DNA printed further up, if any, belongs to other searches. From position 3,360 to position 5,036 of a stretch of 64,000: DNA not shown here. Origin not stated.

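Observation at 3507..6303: dcd plus a thymidylate kinase / tandem degenerate ThyX-like fusion inserted between rplA and rplJ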

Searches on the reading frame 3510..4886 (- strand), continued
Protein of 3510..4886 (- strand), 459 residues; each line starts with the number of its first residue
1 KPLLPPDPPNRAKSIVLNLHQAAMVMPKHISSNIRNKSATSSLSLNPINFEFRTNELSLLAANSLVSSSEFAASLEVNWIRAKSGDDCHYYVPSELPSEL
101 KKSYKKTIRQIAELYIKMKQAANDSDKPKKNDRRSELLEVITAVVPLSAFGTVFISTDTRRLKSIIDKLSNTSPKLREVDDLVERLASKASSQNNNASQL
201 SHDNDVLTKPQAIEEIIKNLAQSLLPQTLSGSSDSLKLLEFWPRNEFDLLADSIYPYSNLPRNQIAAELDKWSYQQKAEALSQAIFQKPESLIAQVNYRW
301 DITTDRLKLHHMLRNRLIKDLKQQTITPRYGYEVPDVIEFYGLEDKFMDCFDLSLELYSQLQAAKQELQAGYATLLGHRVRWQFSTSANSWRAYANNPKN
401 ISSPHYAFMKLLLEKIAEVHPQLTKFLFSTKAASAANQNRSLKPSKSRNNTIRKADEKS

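Call 23: search_protein_families(library=pfam, proteins=[P0027, P0085, P0044, window:3510-4886:-, P0003, P0064, P0097], max_evalue=10)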
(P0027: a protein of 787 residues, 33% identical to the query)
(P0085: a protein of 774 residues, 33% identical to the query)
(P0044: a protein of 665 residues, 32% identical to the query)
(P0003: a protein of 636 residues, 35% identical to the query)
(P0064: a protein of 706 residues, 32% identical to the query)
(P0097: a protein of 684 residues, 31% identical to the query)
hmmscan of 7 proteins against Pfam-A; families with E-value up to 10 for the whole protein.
P0027 (787 aa): 24 families
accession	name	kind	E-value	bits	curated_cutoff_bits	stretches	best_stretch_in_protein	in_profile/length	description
PF02511.20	Thy1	-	9.4e-37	127.1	24.8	2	295-504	11-188/191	Thymidylate synthase complementing protein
PF02223.23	Thymidylate_kin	-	9.6e-25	87.8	27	1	9-198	1-184/185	Thymidylate kinase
PF01712.25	dNK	-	1.1e-10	42.1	27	1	7-156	1-147/203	Deoxynucleoside kinase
PF13401.12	AAA_22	-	3.9e-05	24.4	27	1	5-67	6-67/130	AAA domain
PF13521.12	AAA_28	-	5.5e-05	23.9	27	1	7-138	2-116/164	AAA domain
PF13671.12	AAA_33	-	0.0008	20.2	27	1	7-153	2-119/143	AAA domain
PF00005.33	ABC_tran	-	0.0057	17.7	25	1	2-36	9-43/137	ABC transporter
PF05729.18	NACHT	-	0.0077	16.5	26.7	1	6-35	2-31/167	NACHT domain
PF13238.12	AAA_18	-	0.0086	17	29.4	1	7-49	1-25/128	AAA domain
PF13191.12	AAA_16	-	0.0088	17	32.6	1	5-45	25-63/167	AAA ATPase domain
PF20720.3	nSTAND3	-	0.011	15.9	27.2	1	3-42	16-55/155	Novel STAND NTPase 3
PF03266.21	NTPase_1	-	0.012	16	23.9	1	7-36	2-31/168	NTPase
PF00004.35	AAA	-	0.015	16.2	21.2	1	9-36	3-30/131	ATPase family associated with various cellular activities (AAA)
PF13173.12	AAA_14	-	0.017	15.6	27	1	5-45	3-44/129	AAA domain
PF13604.12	AAA_30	-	0.026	14.7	27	1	2-37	16-51/191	AAA domain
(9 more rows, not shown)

P0085 (774 aa): 6 families
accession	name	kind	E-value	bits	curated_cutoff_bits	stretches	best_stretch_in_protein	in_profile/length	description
PF02511.20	Thy1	-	5.6e-34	118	24.8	2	287-503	6-191/191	Thymidylate synthase complementing protein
PF02223.23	Thymidylate_kin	-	2.3e-19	70.2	27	1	16-203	1-169/185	Thymidylate kinase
PF03976.20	PPK2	-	0.00021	21.4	22.3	1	9-61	29-81/229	Polyphosphate kinase 2 (PPK2)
PF24883.2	NPHP3_N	-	0.0043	17.7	24.8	1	8-54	19-65/164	Nephrocystin 3, N-terminal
PF01712.25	dNK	-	0.046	13.9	27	1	14-167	1-145/203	Deoxynucleoside kinase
PF13401.12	AAA_22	-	0.048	14.4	27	1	13-63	7-56/130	AAA domain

P0044 (665 aa): 7 families
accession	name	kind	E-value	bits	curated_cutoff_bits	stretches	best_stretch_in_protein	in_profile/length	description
PF02511.20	Thy1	-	5.1e-20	72.5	24.8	2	507-653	40-190/191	Thymidylate synthase complementing protein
PF02223.23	Thymidylate_kin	-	2e-16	60.7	27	1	9-113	1-101/185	Thymidylate kinase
PF03976.20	PPK2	-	0.0036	17.3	22.3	1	5-55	32-82/229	Polyphosphate kinase 2 (PPK2)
PF13401.12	AAA_22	-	0.0041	17.9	27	1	3-57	4-57/130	AAA domain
PF13604.12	AAA_30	-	0.14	12.3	27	1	5-37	19-51/191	AAA domain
PF01712.25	dNK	-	0.22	11.7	27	1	7-158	1-143/203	Deoxynucleoside kinase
PF05381.18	Peptidase_C21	-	0.31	11.9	25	1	198-229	2-33/111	Tymovirus endopeptidase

window:3510-4886:- (459 aa): 0 families

P0003 (636 aa): 2 families
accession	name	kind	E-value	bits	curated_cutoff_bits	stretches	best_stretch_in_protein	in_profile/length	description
PF02223.23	Thymidylate_kin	-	9.9e-08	32.3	27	1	28-164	49-171/185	Thymidylate kinase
PF08623.16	TIP120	-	0.31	11.3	25.9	1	290-351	97-161/166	TATA-binding protein interacting (TIP20)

P0064 (706 aa): 3 families
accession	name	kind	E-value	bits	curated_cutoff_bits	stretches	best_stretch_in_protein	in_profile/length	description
PF02223.23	Thymidylate_kin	-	1.6e-21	77.3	27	1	11-188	1-166/185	Thymidylate kinase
PF02511.20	Thy1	-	4.2e-07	30.4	24.8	2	306-434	60-160/191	Thymidylate synthase complementing protein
PF03976.20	PPK2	-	0.057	13.4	22.3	1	7-56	32-81/229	Polyphosphate kinase 2 (PPK2)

P0097 (684 aa): 6 families
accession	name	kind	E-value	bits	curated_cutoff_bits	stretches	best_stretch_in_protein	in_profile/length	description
PF02511.20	Thy1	-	1.2e-20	74.6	24.8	2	534-670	48-190/191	Thymidylate synthase complementing protein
PF02223.23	Thymidylate_kin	-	2.9e-17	63.4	27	1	11-208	1-179/185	Thymidylate kinase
PF03976.20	PPK2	-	0.0012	18.9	22.3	1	3-54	28-80/229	Polyphosphate kinase 2 (PPK2)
PF01722.23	BolA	-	0.071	13.9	25.7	1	521-568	7-55/76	BolA-like protein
PF03308.22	MeaB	-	0.1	12.1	23.1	1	2-39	29-66/273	Methylmalonyl Co-A mutase-associated GTPase MeaB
PF12583.14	TPPII_C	-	0.13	13.2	27.7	1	164-198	13-49/69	Tripeptidyl peptidase II, C-terminal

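Call 24: predict_structure(alignment_id=A3)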
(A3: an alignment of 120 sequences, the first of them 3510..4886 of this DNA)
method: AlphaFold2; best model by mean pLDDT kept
length: 459 residues; sequences in the alignment: 120
mean_pLDDT: 82.6   pTM: 0.78
mean pLDDT of the five models: 82.6, 81.8, 81.8, 81.1, 81.1
residues with pLDDT >= 90: 259; 70-90: 89; 50-70: 57; < 50: 54
segments of 3 or more residues with pLDDT < 50: 21-44, 197-199, 201-205, 437-447, 452-454
pLDDT, mean of each block of 10 residues (from residue 1): 64 59 43 41 62 90 87 87 74 96 97 96 80 87 97 88 79 71 80 59 52 85 88 89 98 97 98 98 95 97 95 92 94 95 98 98 96 97 96 85 87 97 88 50 48 49
secondary structure, 60 per line:
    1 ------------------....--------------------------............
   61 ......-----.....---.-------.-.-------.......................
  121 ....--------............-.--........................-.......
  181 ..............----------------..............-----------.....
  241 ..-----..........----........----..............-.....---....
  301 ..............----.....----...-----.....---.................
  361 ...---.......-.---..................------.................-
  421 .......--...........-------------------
elements in order: H19-22 E49-58 H59-66 E72-76 H98-124 H133-144 E149-158 H159-172 H174-194 H211-224 E236-242 H248-257 H262-269 H274-287 H289-293 E297-305 H306-314 E319-323 H336-340 H344-363 H367-373 E379-387 H388-396 H403-419 H421-427 H430-440

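Call 26: fold_search(model_id=the predicted structure, library=pdb)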
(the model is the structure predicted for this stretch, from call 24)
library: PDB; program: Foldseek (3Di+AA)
matches with E <= 10: 213; with E <= 0.001: 156
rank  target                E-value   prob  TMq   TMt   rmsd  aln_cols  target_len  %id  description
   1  3g4a_A                2.1e-06  1.00  0.36  0.70   3.3       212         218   10  Crystal structure of flavine dependant thymidylate synthase S88A mutant from Thermotoga maritima at 1.95 angstrom reso (released 2009-04-07)
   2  4fzb_O                2.5e-06  1.00  0.31  0.64   5.0       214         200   15  Structure of thymidylate synthase ThyX complexed to a new inhibitor (released 2013-05-22)
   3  3g4a_B                2.6e-06  1.00  0.35  0.69   3.5       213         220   10  Crystal structure of flavine dependant thymidylate synthase S88A mutant from Thermotoga maritima at 1.95 angstrom reso (released 2009-04-07)
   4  4gte_C                3.6e-06  1.00  0.34  0.68   3.5       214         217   12  T. Maritima FDTS (E144R mutant) with FAD and Folate (released 2012-10-17)
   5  1o27_B                3.8e-06  1.00  0.35  0.69   3.7       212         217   10  Crystal structure of Thymidylate Synthase Complementing Protein (TM0449) from Thermotoga maritima with FAD and BrdUMP  (released 2003-06-24)
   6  4gta                  4.0e-06  1.00  0.35  0.70   3.7       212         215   10  T. Maritima FDTS with FAD, dUMP, and Folinic Acid (released 2012-10-17)
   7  3g4a_D                4.2e-06  1.00  0.35  0.70   3.3       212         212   10  Crystal structure of flavine dependant thymidylate synthase S88A mutant from Thermotoga maritima at 1.95 angstrom reso (released 2009-04-07)
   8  4kat_B                4.4e-06  1.00  0.36  0.70   3.3       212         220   10  Crystal structure of FDTS from T. maritima mutant (R174K) with FAD and dUMP (released 2014-03-26)
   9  5ios_D                4.7e-06  1.00  0.35  0.70   3.4       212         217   10  Flavin-dependent thymidylate synthase R90A variant in complex with FAD and deoxyuridine monophosphate (released 2016-06-08)
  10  1o27_A                5.2e-06  1.00  0.36  0.71   3.1       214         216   11  Crystal structure of Thymidylate Synthase Complementing Protein (TM0449) from Thermotoga maritima with FAD and BrdUMP  (released 2003-06-24)
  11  4fzb_M                5.2e-06  1.00  0.30  0.62   5.3       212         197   17  Structure of thymidylate synthase ThyX complexed to a new inhibitor (released 2013-05-22)
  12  3n0b_A                5.5e-06  1.00  0.36  0.71   3.3       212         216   10  TM0449 mutant crystals grown in loops/micromounts (released 2011-05-25)
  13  1o26_A                5.5e-06  1.00  0.36  0.70   3.3       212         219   10  Crystal structure of Thymidylate Synthase Complementing Protein (TM0449) from Thermotoga maritima with FAD and dUMP at (released 2003-06-24)
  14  8req_D                5.7e-06  1.00  0.36  0.71   3.3       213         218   11  Crystal structure of reduced ThyX-Y91F mutant (released 2025-01-01)
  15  8reo_A                5.7e-06  1.00  0.35  0.69   3.5       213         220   11  Crystal structure of reduced ThyX in complex with dUMP (released 2025-01-01)
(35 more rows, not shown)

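Call 30: find_encoding_contigs(protein=P0001, flank=10000, max_places=3)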
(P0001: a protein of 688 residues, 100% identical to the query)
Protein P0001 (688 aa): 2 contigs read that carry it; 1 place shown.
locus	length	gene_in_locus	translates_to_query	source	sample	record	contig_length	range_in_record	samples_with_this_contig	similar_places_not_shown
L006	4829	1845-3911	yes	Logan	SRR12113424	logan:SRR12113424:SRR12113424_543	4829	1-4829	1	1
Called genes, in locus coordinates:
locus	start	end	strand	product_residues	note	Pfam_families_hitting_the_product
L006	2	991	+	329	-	?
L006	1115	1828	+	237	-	PF22769:DCD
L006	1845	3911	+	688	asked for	PF02223:Thymidylate_kin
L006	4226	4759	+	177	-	PF00466:Ribosomal_L10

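Call 51: find_related_loci(query=A5, collection=genome_contigs, flank=10000)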
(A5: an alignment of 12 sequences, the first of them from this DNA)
Query A5 (383 aa) in genome_contigs; peptide patterns used: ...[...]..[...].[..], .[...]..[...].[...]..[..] (x = any residue, [..] = any of these).
527 stretches matched a pattern; 467 encode a relative of the query (tblastn E <= 1e-3); the best 80 are kept; 80 distinct loci.
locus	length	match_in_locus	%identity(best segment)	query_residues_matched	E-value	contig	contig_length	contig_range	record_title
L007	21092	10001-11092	36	4-377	9e-68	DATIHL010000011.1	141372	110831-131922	MAG TPA_asm: Candidatus Saccharimonadales bacterium isolate SMAG_U15637 k141_1112186, whole genome shotgun sequence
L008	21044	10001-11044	34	4-373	8e-61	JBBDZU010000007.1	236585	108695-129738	MAG: Candidatus Saccharimonadales bacterium isolate LejiaD_47_37 Lejia_D_82_length_236585_cov_21, whole genome shotgun s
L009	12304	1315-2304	34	8-376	9e-61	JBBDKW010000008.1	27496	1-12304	MAG: Candidatus Saccharimonadales bacterium isolate LejiaA_2_49_12 Lejia_A_2692_length_27496_cov_6, whole genome shotgun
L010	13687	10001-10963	35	23-377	4e-58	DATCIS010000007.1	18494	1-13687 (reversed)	MAG TPA_asm: Candidatus Saccharimonadales bacterium isolate SMAG_U7865 k141_4160547, whole genome shotgun sequence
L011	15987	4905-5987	34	42-379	7e-58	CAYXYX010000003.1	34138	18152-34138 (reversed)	MAG TPA_asm: uncultured Candidatus Saccharibacteria bacterium isolate SRP285395_co1_424 genome assembly, contig: NODE_18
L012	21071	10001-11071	33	42-376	3e-57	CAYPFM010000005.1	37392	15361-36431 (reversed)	MAG TPA_asm: uncultured Candidatus Saccharibacteria bacterium isolate SRP170004_co1_270 genome assembly, contig: NODE_15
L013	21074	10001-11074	33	42-377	7e-57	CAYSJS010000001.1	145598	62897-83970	MAG TPA_asm: uncultured Candidatus Saccharibacteria bacterium isolate SRP135725_co1_201 genome assembly, contig: NODE_46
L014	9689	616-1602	36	8-373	9e-57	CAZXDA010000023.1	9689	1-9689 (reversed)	MAG TPA_asm: uncultured Candidatus Saccharibacteria bacterium isolate SRP093762_co1_23 genome assembly, contig: NODE_400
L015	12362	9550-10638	33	33-375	3e-55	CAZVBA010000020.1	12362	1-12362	MAG TPA_asm: uncultured Candidatus Saccharibacteria bacterium isolate SRP200132_co1_559 genome assembly, contig: NODE_90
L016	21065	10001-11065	32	42-375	3e-55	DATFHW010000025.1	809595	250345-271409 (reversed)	MAG TPA_asm: Candidatus Saccharimonadales bacterium isolate SMAG_U8699 k141_2568195, whole genome shotgun sequence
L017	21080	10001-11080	33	42-379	5e-55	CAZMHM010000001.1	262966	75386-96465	MAG TPA_asm: uncultured Candidatus Saccharibacteria bacterium isolate SRP296810_co1_117 genome assembly, contig: NODE_30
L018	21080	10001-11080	33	42-379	5e-55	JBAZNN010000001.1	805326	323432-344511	MAG: Candidatus Saccharimonadales bacterium isolate SO_2017_LW4_70 scaffold_13_c1_LW137-91_2017, whole genome shotgun se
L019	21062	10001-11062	33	42-373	4e-55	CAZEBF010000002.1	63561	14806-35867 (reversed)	MAG TPA_asm: uncultured Candidatus Saccharibacteria bacterium isolate SRP286056_co1_136 genome assembly, contig: NODE_42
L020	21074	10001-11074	31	42-377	4e-55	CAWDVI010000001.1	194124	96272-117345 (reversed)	MAG: uncultured bacterium isolate MFD05684.bin.2.43 genome assembly, contig: contig_114269, whole genome shotgun sequenc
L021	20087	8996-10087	33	33-375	4e-54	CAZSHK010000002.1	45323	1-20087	MAG TPA_asm: uncultured Candidatus Saccharibacteria bacterium isolate SRP200132_co1_696 genome assembly, contig: NODE_13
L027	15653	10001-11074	31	42-377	6e-54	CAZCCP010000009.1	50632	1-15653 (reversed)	MAG TPA_asm: uncultured Candidatus Saccharibacteria bacterium isolate SRP200132_co1_638 genome assembly, contig: NODE_10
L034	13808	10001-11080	31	42-379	1e-53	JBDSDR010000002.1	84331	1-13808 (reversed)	MAG: Candidatus Saccharimonadales bacterium isolate cluster1_bin.186 k127_13996791, whole genome shotgun sequence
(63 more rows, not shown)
